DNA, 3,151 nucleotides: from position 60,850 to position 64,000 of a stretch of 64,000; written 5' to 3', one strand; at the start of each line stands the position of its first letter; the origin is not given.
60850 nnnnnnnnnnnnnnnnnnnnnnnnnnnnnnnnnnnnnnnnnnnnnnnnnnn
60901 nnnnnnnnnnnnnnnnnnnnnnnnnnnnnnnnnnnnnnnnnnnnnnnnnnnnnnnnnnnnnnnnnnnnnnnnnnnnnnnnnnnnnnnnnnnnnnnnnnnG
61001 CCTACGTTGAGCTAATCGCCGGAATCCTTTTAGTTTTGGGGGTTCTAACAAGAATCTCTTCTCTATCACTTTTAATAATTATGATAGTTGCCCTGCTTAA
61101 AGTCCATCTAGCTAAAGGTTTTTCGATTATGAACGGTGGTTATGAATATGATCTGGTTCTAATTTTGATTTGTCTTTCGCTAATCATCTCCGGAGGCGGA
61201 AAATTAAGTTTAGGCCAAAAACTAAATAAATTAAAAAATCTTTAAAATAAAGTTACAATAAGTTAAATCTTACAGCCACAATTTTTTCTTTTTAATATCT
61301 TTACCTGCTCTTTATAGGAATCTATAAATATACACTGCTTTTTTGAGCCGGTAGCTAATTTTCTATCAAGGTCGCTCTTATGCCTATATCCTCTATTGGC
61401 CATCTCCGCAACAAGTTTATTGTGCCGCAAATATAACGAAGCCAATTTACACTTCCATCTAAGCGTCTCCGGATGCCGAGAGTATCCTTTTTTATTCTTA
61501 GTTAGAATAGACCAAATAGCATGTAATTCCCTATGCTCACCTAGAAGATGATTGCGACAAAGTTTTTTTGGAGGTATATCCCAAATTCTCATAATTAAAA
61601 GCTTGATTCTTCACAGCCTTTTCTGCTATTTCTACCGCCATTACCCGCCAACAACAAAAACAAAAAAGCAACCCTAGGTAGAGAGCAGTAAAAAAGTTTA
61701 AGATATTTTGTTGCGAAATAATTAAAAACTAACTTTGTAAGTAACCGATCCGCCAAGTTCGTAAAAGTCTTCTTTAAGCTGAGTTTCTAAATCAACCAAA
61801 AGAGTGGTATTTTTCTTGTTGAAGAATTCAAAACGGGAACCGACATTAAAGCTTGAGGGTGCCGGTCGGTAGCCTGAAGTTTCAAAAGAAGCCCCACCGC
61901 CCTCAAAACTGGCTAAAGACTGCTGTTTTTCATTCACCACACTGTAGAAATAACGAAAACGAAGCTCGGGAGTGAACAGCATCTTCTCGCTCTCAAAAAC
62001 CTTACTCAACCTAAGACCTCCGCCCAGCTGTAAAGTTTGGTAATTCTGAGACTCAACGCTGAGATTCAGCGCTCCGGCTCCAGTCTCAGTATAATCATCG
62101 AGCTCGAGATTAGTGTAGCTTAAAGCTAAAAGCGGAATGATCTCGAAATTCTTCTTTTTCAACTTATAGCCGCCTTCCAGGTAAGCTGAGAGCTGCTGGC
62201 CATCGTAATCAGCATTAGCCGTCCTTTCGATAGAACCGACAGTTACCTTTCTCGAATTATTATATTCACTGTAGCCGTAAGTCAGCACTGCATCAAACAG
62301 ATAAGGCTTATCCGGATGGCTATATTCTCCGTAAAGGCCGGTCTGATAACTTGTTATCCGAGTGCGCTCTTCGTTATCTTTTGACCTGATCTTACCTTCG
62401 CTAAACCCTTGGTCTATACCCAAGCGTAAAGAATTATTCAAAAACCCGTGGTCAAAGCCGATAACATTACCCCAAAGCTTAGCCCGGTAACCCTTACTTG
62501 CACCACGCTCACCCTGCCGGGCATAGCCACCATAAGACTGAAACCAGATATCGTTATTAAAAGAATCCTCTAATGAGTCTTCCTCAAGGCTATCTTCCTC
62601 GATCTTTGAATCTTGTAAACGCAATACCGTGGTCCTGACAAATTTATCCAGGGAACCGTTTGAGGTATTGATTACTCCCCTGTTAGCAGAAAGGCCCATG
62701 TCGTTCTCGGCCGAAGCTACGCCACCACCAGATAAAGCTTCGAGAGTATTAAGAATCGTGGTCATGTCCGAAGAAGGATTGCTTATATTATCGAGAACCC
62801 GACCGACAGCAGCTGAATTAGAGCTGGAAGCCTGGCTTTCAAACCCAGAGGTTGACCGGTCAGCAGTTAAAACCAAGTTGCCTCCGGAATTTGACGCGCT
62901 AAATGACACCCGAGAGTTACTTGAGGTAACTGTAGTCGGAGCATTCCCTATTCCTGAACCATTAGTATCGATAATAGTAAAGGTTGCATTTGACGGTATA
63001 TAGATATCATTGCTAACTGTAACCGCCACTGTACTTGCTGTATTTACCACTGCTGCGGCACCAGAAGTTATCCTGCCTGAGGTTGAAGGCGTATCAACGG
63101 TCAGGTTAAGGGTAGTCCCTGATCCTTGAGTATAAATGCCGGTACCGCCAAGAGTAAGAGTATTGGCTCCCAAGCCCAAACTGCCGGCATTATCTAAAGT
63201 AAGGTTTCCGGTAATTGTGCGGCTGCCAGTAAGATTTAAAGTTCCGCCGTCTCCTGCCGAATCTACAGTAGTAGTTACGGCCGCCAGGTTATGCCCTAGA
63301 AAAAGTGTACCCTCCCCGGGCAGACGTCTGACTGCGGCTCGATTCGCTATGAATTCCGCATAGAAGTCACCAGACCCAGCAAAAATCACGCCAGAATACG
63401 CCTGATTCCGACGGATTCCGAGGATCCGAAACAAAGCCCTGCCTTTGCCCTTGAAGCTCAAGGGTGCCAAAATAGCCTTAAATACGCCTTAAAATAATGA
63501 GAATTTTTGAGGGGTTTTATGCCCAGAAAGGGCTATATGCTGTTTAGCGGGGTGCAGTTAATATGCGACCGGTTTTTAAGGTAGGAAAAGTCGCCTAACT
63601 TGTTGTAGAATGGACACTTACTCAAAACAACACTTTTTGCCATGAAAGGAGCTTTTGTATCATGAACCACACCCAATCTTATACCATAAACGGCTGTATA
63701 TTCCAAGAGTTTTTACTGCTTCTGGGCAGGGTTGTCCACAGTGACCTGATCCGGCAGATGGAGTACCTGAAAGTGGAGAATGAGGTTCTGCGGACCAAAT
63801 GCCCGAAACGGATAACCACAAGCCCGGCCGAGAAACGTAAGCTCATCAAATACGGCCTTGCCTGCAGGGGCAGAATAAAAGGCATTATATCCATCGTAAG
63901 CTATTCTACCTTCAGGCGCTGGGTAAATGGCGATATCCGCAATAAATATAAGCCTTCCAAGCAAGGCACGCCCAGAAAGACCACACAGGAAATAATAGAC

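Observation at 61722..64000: Higher-GC autotransporter lacking a signal peptide, abutting a GC-rich IS transposase fragment: likely horizontally acquired and 5'-disrupted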

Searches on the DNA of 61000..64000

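Call 47: search_rna_families(source=window, start=61000, end=64000, threshold=evalue, max_evalue=1)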
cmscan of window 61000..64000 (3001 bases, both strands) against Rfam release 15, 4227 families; matches with E-value up to 1: 1.
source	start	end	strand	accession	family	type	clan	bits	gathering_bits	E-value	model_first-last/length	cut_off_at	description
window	61155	61278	-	RF01578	RUF1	Gene; sRNA;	-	26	70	0.042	1-264/264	no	Plasmodium RNA of unkown function RUF1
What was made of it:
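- Tried and rejected: There is no credible Rfam match; the only hit, RUF1 at 26 bits against a gathering score of 70, lies elsewhere and is spurious (call 47).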
